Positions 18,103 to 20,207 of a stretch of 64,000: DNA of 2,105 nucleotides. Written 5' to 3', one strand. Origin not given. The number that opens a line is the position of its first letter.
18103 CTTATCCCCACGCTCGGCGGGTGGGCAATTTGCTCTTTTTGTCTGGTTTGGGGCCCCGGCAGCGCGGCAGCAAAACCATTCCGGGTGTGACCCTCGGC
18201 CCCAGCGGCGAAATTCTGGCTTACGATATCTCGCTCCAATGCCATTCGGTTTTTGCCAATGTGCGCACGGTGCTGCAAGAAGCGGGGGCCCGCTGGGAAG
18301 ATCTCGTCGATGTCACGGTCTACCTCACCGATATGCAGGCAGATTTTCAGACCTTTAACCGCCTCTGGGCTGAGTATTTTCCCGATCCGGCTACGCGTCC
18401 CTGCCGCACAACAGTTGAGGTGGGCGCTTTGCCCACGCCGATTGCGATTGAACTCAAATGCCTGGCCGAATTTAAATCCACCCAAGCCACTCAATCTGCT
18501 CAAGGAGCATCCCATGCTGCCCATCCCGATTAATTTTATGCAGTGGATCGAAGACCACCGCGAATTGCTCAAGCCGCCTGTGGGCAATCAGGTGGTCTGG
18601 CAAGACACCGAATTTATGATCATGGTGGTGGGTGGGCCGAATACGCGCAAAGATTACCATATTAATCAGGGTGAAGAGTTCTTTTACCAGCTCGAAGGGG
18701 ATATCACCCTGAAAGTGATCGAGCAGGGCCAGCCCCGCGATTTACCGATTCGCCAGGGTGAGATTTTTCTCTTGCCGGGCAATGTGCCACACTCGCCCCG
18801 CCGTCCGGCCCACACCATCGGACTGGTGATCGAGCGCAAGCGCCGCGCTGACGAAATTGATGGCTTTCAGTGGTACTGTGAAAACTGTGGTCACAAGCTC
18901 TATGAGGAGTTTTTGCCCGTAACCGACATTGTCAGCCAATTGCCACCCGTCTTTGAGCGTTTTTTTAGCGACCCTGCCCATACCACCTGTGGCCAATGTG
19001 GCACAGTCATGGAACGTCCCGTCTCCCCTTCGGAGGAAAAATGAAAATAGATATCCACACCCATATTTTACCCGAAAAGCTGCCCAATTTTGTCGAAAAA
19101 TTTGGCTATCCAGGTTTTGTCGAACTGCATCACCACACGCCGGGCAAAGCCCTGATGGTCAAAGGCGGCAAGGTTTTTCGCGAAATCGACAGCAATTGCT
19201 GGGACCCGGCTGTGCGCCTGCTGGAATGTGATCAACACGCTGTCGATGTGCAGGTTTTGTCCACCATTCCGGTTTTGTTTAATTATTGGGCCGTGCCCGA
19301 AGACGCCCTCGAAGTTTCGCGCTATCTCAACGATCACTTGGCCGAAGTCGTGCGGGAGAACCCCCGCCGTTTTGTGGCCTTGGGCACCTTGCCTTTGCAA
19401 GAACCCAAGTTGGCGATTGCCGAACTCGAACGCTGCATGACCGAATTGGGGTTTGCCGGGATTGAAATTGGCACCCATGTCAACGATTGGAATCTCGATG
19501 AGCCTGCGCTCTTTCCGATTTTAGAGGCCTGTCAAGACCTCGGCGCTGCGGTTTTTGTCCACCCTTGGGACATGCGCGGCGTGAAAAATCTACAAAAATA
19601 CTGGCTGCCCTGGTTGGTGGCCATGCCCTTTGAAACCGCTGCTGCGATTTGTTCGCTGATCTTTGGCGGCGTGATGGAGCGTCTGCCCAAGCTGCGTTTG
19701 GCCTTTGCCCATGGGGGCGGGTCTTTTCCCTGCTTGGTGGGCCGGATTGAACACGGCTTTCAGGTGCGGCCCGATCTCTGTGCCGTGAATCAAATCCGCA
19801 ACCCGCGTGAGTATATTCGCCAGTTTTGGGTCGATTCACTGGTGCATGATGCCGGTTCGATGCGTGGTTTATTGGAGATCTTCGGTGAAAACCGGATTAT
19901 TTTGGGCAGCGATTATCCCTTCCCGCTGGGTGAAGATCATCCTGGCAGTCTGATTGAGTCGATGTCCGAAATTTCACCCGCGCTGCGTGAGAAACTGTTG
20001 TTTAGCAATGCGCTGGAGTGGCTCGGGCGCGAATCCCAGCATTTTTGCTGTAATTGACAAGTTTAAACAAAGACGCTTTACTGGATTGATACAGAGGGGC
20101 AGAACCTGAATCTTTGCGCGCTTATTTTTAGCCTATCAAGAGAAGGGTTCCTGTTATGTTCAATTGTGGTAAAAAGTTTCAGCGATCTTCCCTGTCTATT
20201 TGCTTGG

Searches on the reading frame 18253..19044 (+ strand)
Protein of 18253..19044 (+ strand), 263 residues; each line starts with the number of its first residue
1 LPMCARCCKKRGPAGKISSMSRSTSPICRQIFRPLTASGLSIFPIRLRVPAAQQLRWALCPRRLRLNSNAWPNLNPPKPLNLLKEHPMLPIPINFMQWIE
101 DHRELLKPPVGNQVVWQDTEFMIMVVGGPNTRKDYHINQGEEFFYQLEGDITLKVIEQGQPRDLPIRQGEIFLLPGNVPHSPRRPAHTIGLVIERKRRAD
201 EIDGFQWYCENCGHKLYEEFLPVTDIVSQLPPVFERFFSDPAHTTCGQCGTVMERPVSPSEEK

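Call 100: search_protein_families(library=pfam, proteins=[window:18253-19044:+], max_evalue=1e-8)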
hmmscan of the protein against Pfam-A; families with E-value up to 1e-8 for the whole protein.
window:18253-19044:+ (263 aa): 1 family
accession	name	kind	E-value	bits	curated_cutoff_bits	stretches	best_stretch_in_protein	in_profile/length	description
PF06052.18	3-HAO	-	5.5e-63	211.6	25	1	92-238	6-151/151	3-hydroxyanthranilic acid dioxygenase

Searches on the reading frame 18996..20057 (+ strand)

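Call 100: search_protein_families(library=pfam, proteins=[window:18996-20057:+], max_evalue=1e-8)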
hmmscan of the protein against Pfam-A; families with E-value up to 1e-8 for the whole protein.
window:18996-20057:+ (353 aa): 1 family
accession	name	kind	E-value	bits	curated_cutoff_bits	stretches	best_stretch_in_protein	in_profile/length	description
PF04909.20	Amidohydro_2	-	3.8e-46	158.6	26.4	1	18-344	1-288/289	Amidohydrolase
